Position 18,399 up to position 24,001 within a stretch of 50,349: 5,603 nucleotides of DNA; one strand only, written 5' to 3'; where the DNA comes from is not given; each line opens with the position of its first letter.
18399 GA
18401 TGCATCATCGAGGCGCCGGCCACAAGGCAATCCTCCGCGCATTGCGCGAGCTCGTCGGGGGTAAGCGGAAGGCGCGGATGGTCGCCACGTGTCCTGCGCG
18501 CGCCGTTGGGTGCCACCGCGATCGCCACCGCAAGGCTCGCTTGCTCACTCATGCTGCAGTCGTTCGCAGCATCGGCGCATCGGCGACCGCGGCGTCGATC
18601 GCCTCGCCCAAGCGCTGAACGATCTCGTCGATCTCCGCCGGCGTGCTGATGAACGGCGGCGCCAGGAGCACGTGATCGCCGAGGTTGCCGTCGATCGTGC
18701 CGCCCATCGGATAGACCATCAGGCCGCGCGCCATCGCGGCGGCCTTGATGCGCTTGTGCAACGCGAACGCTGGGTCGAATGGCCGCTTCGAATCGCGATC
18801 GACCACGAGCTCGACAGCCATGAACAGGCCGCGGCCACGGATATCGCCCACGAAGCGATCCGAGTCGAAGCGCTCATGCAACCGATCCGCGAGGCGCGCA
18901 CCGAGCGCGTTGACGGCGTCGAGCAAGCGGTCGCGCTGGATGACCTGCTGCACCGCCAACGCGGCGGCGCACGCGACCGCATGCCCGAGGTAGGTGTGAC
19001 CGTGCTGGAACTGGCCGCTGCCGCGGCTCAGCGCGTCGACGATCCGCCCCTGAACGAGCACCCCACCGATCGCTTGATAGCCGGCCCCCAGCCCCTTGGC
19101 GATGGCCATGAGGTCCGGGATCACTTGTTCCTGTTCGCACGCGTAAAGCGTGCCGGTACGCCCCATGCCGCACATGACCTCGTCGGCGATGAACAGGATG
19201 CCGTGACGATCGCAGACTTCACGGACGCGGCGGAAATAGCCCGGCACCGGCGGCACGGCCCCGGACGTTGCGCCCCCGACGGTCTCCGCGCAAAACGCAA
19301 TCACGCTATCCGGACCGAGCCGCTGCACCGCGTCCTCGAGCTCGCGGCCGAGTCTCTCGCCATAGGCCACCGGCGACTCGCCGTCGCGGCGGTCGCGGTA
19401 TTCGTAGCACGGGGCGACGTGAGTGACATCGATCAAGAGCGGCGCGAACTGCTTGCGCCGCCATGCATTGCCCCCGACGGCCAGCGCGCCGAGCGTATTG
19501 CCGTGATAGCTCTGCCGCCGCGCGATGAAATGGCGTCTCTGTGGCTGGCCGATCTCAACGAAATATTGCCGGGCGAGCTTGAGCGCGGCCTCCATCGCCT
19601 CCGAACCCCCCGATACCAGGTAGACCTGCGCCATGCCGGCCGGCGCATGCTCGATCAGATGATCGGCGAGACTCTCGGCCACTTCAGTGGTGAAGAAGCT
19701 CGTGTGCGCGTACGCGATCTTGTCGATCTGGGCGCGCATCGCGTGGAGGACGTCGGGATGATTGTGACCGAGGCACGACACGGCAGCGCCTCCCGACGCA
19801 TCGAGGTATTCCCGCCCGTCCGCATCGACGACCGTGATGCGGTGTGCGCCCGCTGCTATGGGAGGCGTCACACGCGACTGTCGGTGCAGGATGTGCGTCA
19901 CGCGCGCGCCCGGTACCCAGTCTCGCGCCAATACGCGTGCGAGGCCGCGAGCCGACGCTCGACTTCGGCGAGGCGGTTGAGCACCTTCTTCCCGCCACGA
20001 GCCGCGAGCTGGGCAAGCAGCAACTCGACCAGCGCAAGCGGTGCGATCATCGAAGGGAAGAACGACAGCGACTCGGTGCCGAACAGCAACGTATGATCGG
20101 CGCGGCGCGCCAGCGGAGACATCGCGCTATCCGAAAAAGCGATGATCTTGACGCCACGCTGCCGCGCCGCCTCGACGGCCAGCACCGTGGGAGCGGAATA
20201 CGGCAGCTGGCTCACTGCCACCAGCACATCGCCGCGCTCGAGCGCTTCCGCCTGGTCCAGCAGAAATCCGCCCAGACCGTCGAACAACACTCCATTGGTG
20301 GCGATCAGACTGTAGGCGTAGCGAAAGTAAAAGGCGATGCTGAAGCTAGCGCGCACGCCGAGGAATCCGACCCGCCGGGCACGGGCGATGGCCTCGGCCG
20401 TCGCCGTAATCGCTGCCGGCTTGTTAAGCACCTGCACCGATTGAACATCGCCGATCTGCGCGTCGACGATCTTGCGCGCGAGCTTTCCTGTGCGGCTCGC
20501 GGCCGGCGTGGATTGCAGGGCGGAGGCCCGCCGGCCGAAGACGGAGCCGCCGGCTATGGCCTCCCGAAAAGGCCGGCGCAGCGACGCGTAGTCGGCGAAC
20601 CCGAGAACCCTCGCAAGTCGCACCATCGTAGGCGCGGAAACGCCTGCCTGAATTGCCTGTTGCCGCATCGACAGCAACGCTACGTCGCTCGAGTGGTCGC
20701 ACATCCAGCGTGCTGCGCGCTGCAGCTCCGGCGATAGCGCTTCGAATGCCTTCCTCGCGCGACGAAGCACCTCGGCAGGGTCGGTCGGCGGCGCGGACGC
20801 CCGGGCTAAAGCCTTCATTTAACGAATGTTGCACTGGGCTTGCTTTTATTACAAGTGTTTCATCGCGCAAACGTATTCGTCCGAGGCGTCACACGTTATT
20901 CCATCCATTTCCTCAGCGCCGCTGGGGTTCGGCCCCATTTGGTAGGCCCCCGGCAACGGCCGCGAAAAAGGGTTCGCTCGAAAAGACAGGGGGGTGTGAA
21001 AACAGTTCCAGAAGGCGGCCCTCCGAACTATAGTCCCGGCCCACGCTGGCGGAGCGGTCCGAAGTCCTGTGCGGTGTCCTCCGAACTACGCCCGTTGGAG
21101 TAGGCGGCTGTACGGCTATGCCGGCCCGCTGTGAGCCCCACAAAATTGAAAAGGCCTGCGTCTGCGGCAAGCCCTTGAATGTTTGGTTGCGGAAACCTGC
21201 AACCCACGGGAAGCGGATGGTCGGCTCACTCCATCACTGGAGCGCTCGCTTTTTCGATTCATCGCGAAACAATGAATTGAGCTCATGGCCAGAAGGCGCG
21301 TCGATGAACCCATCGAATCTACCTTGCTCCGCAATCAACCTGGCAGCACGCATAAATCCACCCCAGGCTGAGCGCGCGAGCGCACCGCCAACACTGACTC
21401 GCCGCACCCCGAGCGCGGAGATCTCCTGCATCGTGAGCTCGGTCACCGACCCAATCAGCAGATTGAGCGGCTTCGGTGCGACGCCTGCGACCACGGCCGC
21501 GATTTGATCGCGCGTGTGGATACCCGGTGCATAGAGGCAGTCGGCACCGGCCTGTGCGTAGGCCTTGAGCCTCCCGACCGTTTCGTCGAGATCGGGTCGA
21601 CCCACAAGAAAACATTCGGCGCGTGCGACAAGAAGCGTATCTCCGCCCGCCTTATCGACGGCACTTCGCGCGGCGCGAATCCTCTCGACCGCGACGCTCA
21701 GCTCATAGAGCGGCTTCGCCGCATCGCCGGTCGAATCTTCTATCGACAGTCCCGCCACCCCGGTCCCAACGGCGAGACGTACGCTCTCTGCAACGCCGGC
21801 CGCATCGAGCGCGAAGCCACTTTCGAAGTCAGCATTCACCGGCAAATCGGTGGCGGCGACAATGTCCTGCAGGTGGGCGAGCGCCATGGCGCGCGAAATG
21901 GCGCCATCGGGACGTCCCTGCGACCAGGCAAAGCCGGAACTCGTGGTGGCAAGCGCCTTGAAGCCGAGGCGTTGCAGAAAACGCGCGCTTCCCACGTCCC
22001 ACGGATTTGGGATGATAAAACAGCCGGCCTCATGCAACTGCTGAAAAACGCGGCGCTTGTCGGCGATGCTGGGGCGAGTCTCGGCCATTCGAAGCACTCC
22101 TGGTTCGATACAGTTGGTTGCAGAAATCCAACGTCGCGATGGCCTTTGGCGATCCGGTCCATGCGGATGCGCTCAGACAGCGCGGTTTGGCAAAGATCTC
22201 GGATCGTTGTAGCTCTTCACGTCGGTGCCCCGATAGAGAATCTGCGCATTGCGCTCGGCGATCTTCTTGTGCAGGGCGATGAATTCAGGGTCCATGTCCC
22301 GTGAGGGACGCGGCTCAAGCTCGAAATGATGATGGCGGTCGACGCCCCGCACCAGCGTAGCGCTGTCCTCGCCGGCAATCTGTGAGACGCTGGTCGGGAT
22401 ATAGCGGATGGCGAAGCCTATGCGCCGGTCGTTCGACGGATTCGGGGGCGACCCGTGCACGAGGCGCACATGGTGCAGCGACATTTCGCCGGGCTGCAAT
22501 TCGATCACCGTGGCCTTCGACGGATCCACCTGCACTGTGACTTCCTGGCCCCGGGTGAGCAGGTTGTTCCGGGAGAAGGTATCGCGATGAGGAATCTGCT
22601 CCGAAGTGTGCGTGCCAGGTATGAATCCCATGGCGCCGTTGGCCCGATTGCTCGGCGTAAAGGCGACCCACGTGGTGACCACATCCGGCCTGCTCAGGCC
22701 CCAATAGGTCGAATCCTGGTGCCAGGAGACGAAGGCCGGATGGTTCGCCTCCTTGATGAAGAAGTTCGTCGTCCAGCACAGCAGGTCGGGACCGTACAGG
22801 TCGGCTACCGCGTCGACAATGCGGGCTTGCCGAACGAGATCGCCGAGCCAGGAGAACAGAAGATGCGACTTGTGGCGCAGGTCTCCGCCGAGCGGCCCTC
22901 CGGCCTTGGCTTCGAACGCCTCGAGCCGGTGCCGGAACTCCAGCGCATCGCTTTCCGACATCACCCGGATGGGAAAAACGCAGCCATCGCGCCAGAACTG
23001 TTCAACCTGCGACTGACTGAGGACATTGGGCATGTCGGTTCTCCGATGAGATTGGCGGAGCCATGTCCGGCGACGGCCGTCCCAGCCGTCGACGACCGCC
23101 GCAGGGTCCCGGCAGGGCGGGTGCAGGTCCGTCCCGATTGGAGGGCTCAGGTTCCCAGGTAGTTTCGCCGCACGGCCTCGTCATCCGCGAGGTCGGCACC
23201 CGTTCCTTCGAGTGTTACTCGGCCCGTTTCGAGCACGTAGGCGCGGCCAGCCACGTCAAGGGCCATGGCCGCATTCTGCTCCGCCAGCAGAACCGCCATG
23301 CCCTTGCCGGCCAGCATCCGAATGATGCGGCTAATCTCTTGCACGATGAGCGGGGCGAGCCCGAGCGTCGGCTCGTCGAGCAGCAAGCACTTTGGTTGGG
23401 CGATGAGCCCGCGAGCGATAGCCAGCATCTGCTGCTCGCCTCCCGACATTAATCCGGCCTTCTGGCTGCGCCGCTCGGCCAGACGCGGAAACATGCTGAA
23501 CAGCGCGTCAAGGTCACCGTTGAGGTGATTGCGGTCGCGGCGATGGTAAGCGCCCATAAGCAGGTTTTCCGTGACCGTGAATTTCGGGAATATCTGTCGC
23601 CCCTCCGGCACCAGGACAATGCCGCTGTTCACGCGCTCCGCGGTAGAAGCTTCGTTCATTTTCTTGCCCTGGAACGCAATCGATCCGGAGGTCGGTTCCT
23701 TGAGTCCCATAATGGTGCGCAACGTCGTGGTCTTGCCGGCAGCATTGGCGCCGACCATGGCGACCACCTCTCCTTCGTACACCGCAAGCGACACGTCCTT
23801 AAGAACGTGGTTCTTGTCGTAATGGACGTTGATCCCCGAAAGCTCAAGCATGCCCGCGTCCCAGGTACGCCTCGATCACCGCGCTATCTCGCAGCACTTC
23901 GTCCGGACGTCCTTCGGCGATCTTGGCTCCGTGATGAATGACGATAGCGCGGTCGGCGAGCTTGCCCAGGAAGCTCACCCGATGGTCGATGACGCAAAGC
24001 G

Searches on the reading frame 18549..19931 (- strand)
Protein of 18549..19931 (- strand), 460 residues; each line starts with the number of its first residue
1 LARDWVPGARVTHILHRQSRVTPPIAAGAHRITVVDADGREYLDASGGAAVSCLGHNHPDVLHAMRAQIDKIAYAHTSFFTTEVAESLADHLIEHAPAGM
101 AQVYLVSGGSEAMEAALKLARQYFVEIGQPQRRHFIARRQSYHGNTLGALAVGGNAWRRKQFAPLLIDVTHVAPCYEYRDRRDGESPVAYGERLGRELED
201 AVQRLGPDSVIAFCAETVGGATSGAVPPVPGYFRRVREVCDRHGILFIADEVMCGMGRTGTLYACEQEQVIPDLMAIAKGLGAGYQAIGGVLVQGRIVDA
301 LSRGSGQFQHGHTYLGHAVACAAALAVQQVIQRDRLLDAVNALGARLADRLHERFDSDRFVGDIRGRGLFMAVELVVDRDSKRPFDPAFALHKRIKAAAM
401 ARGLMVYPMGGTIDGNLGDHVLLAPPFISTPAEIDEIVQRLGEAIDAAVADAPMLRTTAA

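Call 34: search_protein_families(library=pfam, proteins=[window:18549-19931:-], max_evalue=0.00001)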
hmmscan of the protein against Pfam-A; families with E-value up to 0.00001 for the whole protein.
window:18549-19931:- (460 aa): 1 family
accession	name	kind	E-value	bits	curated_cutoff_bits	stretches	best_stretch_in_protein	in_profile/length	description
PF00202.27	Aminotran_3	-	2.1e-91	307.1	30.5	1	30-445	17-403/403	Aminotransferase class-III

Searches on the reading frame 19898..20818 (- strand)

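Call 34: search_protein_families(library=pfam, proteins=[window:19898-20818:-], max_evalue=0.00001)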
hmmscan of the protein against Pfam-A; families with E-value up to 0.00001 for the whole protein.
window:19898-20818:- (306 aa): 3 families
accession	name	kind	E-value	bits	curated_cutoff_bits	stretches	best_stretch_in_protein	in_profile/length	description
PF01380.27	SIS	-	2.8e-20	72.9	25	1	144-268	2-129/131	SIS domain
PF01418.23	HTH_6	-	3.5e-06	27.4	28.3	1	20-83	6-69/77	Helix-turn-helix domain, rpiR family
PF13580.11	SIS_2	-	5.5e-06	26.9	27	0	186-228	95-136/138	SIS domain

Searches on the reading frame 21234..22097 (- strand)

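Call 34: search_protein_families(library=pfam, proteins=[window:21234-22097:-], max_evalue=0.00001)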
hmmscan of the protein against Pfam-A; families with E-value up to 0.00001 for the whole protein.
window:21234-22097:- (287 aa): 1 family
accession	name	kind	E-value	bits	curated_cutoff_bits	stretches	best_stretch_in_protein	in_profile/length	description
PF13714.12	PEP_mutase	-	3.1e-72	243.5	31.5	1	18-255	1-239/240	Phosphoenolpyruvate phosphomutase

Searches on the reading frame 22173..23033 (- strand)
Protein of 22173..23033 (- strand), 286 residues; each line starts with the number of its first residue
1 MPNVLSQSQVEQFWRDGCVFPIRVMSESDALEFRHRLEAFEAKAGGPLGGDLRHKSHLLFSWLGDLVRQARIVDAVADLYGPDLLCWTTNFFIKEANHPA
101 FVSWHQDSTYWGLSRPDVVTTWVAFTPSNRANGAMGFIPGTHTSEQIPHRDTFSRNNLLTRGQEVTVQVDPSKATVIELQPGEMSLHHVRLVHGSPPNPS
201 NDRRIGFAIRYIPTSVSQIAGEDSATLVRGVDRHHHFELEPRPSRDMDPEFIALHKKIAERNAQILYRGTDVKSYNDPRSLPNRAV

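Call 34: search_protein_families(library=pfam, proteins=[window:22173-23033:-], max_evalue=0.00001)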
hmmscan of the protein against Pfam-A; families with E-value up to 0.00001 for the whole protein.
window:22173-23033:- (286 aa): 1 family
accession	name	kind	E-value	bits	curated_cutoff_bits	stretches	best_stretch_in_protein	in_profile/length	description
PF05721.19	PhyH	-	2.6e-24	87.1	22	1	65-205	68-212/213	Phytanoyl-CoA dioxygenase (PhyH)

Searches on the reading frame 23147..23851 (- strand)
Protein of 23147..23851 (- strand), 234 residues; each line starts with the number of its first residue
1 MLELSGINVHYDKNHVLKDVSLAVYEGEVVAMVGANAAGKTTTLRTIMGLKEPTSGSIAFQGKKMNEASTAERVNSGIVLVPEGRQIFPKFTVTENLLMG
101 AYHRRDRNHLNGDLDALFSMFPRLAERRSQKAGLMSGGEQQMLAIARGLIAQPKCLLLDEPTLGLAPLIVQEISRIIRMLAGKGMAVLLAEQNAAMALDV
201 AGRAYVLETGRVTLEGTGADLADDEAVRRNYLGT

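Call 34: search_protein_families(library=pfam, proteins=[window:23147-23851:-], max_evalue=0.00001)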
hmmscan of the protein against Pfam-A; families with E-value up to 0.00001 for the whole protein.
window:23147-23851:- (234 aa): 2 families
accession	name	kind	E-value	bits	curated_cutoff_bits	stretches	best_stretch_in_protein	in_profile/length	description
PF00005.33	ABC_tran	-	1.4e-31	110.4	25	1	17-162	1-136/137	ABC transporter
PF13304.12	AAA_21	-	9.3e-09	36.2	27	0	131-189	234-295/304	AAA domain, putative AbiEii toxin, Type IV TA system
